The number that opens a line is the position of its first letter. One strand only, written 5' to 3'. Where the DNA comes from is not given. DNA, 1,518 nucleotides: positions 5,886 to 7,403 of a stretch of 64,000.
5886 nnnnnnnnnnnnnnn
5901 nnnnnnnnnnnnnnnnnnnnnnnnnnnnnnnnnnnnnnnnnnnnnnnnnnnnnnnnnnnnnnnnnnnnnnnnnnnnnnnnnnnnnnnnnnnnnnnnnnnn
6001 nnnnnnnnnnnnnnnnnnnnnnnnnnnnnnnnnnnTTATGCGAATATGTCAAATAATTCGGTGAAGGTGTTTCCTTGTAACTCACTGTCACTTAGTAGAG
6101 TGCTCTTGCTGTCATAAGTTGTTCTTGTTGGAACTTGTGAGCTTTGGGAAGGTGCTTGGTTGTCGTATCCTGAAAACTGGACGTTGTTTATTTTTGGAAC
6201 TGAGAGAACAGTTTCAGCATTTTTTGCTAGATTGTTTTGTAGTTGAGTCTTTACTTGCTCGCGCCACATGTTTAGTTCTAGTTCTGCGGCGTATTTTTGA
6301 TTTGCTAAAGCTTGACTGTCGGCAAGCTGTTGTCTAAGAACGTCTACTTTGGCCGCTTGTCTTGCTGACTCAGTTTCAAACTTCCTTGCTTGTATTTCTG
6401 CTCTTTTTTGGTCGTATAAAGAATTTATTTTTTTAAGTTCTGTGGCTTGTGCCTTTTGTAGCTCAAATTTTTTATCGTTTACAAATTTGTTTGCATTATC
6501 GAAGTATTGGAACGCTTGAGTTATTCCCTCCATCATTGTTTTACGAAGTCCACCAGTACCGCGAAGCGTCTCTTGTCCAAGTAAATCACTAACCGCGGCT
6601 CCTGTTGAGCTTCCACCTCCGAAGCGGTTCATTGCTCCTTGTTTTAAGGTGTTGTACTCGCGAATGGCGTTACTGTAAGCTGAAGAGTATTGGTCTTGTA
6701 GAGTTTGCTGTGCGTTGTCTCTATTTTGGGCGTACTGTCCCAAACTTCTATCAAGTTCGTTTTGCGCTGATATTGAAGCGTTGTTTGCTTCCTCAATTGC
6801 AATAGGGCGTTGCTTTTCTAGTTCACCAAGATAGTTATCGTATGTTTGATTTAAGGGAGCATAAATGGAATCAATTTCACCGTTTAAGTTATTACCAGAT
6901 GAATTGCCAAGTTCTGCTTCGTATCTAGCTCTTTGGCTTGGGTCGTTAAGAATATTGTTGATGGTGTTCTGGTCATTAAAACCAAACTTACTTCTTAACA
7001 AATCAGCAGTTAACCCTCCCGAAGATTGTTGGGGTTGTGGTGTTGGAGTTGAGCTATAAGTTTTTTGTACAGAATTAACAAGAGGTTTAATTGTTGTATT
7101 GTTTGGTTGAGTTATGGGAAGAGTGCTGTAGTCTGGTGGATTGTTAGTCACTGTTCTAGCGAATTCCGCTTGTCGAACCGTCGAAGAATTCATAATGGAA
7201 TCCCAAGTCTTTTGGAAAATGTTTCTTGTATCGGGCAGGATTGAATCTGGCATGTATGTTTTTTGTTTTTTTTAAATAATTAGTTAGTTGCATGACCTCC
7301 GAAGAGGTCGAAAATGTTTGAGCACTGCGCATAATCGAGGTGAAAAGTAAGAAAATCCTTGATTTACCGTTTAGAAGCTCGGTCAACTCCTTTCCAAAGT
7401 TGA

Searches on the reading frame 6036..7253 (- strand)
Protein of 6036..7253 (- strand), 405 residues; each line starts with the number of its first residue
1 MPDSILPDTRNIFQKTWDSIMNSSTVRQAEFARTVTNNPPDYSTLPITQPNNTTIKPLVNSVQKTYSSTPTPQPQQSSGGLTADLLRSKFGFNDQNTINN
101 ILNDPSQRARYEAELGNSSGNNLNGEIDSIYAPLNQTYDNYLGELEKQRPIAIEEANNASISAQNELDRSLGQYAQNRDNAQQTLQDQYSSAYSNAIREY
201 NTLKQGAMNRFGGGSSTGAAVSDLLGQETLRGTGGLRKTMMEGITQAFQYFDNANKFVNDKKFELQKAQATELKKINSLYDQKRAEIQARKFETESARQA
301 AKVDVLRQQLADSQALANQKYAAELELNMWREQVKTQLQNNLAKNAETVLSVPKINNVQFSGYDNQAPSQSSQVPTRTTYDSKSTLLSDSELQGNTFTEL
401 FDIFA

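Call 7: search_protein_families(library=pfam, proteins=[window:6036-7253:-], max_evalue=0.01)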
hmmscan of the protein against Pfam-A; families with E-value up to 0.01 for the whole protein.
window:6036-7253:- (405 aa): 0 families

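Call 8: search_protein_families(library=phrogs, proteins=[window:6036-7253:-], max_evalue=0.01)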
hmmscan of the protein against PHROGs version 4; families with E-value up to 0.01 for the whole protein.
window:6036-7253:- (405 aa): 0 families

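Call 18: find_related_loci(query=window:6036-7253:-, collection=viral_contigs, flank=8000)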
Query window:6036-7253:- (405 aa) in viral_contigs; peptide patterns used: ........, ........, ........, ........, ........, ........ (x = any residue, [..] = any of these).
7 stretches matched a pattern, but none encodes a relative of the query by tblastn (E <= 1e-3).

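Call 26: find_related_loci(query=window:6036-7253:-, collection=genome_contigs, flank=10000)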
Query window:6036-7253:- (405 aa) in genome_contigs; peptide patterns used: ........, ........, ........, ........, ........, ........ (x = any residue, [..] = any of these).
35 stretches matched a pattern, but none encodes a relative of the query by tblastn (E <= 1e-3).

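Call 27: find_homologous_proteins(query=window:6036-7253:-)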
Query window:6036-7253:- (405 aa): 14 proteins with E <= 0.001 among 3866 candidates.
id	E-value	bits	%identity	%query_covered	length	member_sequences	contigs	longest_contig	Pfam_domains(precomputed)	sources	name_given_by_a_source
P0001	1.3e-257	872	100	100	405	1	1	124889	-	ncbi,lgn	-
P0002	1.1e-204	698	80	100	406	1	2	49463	-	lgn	-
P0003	1.7e-198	678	77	100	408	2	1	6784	-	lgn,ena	-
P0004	3.9e-165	568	77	81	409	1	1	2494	-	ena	-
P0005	1.4e-113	398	56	84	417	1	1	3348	-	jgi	jgi:hypothetical protein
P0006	5.0e-110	387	53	87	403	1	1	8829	-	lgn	-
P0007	6.7e-103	363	62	71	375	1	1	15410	-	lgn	-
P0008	1.3e-98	349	50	99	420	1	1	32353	-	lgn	-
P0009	3.4e-66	242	47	70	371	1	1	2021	-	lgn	-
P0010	6.5e-39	153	35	82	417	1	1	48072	-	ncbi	-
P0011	9.9e-12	63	82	9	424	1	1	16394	-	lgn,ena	-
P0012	8.8e-10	57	81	9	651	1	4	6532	-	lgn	-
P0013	5.5e-9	54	46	17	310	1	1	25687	-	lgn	-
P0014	3.4e-5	42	75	9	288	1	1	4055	-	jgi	-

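Call 28: find_encoding_contigs(protein=P0002, flank=10000, max_places=4)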
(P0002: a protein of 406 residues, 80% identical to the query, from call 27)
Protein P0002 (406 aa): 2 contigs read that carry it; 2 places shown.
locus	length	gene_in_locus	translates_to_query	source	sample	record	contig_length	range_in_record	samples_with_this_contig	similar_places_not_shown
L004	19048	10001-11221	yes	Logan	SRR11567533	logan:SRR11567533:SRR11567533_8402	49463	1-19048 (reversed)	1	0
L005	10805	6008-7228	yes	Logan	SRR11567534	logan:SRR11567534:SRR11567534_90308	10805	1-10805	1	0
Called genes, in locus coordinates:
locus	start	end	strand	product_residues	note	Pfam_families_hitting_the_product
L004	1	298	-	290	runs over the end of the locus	PF10111:Glyco_tranf_2_2 (faint), PF13641:Glyco_tranf_2_3, PF00535:Glycos_transf_2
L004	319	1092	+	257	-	-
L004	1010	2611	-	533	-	PF00239:Resolvase, PF07508:Recombinase, PF13408:Zn_ribbon_recom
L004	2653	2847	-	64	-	-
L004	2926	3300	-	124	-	-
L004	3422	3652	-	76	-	-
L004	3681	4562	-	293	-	PF13545:HTH_Crp_2 (weak), PF08279:HTH_11 (weak)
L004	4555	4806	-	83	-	-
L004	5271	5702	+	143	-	-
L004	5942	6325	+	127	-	-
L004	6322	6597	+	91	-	-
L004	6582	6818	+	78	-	-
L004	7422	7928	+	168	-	-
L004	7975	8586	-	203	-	-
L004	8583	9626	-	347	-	PF00565:SNase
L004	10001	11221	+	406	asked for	-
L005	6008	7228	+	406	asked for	-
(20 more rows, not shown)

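Call 29: find_encoding_contigs(protein=P0008, flank=10000, max_places=4)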
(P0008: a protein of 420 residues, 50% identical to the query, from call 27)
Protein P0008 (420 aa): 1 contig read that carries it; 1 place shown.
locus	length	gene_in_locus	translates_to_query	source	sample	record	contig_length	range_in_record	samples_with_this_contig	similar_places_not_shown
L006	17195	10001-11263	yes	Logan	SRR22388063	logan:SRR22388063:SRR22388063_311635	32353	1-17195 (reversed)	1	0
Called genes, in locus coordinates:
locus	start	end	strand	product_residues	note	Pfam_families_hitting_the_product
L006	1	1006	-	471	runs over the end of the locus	-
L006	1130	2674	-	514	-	PF00239:Resolvase, PF07508:Recombinase, PF13408:Zn_ribbon_recom (weak)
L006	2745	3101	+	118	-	-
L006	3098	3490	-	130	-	-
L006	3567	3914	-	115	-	-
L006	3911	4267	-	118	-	-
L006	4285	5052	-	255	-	-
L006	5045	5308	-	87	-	-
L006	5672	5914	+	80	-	-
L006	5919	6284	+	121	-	-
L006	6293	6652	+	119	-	-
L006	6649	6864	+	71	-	-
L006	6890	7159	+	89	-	-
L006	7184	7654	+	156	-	-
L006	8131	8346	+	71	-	-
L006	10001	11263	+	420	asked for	-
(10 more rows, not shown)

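Call 30: find_encoding_contigs(protein=P0007, flank=10000, max_places=4)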
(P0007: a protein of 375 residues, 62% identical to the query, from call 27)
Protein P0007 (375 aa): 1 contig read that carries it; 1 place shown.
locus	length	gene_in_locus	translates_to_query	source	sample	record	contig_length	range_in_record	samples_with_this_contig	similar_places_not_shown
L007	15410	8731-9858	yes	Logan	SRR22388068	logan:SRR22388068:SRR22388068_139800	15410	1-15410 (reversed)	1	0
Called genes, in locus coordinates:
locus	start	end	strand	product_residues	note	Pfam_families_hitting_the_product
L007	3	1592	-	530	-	?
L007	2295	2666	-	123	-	-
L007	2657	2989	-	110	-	-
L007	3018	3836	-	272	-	-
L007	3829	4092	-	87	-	PF01047:MarR (faint)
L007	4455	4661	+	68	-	-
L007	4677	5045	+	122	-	-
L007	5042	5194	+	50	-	-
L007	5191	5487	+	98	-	-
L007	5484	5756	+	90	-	-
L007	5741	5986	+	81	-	-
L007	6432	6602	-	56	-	-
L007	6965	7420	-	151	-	-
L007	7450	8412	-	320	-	PF18863:AbiJ_NTD4, PF14355:Abi_C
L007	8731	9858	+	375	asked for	-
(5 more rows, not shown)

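Call 35: find_encoding_contigs(protein=P0010, flank=10000, max_places=3)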
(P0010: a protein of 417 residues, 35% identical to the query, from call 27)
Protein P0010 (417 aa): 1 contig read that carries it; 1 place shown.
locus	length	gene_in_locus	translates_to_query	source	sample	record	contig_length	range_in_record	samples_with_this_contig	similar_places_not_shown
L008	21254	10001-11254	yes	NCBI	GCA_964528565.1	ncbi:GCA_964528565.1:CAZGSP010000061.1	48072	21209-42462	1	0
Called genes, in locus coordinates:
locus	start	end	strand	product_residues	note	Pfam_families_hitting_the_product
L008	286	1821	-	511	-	PF00239:Resolvase, PF07508:Recombinase, PF13408:Zn_ribbon_recom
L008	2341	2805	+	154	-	-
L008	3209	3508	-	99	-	-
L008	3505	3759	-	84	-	-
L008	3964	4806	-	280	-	-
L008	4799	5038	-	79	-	-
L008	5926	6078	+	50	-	-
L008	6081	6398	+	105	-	-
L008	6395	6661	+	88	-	-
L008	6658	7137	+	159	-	-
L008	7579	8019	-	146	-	-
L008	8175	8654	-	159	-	-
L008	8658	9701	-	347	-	PF00565:SNase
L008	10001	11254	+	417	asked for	-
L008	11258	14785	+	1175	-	-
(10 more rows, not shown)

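Call 36: find_encoding_contigs(protein=P0006, flank=10000, max_places=3)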
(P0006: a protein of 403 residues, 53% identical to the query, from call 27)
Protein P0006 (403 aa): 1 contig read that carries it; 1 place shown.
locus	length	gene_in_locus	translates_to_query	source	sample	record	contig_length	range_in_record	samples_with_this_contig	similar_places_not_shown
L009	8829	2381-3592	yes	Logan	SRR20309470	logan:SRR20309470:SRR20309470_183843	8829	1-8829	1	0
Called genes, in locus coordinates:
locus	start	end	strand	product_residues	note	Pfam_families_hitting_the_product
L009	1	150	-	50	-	?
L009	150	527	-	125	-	-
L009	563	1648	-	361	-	-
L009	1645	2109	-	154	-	-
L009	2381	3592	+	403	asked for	-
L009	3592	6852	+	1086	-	-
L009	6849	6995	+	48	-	-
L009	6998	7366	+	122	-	-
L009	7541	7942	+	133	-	PF09889:DUF2116 (faint)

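Call 37: find_encoding_contigs(protein=P0003, flank=10000, max_places=3)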
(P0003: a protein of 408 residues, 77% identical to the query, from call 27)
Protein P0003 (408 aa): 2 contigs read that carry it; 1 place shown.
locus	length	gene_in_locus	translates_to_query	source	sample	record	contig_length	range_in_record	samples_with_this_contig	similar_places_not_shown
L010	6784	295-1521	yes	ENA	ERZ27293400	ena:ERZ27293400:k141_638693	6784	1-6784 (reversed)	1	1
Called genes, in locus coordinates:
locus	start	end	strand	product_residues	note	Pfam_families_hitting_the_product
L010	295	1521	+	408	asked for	-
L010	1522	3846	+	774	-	-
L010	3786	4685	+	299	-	-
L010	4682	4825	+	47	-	-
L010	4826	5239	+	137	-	-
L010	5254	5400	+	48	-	-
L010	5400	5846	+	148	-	-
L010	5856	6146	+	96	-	-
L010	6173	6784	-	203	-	?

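Call 42: find_related_loci(query=A2, collection=metagenome_contigs, flank=10000)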
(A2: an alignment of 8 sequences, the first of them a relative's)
Query A2 (405 aa) in metagenome_contigs; peptide patterns used: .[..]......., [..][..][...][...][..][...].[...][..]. (x = any residue, [..] = any of these).
239 stretches matched a pattern; 3 encode a relative of the query (tblastn E <= 1e-3); 3 distinct loci.
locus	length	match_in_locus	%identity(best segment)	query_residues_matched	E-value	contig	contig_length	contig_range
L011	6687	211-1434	77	1-405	0e+0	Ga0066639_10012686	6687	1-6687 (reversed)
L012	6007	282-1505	77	1-405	0e+0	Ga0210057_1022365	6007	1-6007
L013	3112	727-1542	27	66-338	8e-19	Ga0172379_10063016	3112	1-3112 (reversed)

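Call 43: find_related_loci(query=A2, collection=genome_contigs, flank=10000)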
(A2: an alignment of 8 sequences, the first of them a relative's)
Query A2 (405 aa) in genome_contigs; peptide patterns used: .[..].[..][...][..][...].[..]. (x = any residue, [..] = any of these).
50 stretches matched a pattern; 1 encode a relative of the query (tblastn E <= 1e-3); 1 distinct loci.
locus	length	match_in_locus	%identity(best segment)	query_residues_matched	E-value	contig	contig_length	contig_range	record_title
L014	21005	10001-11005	35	1-333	7e-46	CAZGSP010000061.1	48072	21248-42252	MAG TPA_asm: uncultured Pseudomonadales bacterium isolate binchicken_co169_192 genome assembly, contig: k99_517198, whol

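Call 44: find_related_loci(query=A2, collection=viral_contigs, flank=10000)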
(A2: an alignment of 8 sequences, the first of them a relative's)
Query A2 (405 aa) in viral_contigs; peptide patterns used: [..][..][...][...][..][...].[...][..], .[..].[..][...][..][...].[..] (x = any residue, [..] = any of these).
122 stretches matched a pattern, but none encodes a relative of the query by tblastn (E <= 1e-3).

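Call 96: search_solved_structures(query=A2, max_evalue=0.1)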
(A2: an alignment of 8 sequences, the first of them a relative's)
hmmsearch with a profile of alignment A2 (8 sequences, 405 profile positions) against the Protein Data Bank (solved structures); distinct sequences matched with E-value up to 0.1: 0.

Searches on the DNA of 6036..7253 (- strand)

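Call 111: search_rna_families(sources=[L004, L006, L007, L008, L071], threshold=gathering)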
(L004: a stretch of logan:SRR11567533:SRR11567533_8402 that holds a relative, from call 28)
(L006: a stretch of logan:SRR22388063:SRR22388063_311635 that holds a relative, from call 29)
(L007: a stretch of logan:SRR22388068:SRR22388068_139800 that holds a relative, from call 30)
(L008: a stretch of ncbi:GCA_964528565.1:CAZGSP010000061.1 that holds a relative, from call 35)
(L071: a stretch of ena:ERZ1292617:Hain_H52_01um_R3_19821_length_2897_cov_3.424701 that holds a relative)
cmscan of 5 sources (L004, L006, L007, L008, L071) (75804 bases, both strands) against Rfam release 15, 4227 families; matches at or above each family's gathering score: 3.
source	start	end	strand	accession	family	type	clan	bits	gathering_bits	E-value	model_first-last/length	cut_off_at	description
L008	16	89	+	RF00005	tRNA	Gene; tRNA;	CL00001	77.5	29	3.3e-15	1-71/71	no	tRNA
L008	268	340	+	RF00005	tRNA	Gene; tRNA;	CL00001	67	29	2.4e-12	1-71/71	no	tRNA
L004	18992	19048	-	RF00005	tRNA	Gene; tRNA;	CL00001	42.9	29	1.1e-05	17-71/71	5'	tRNA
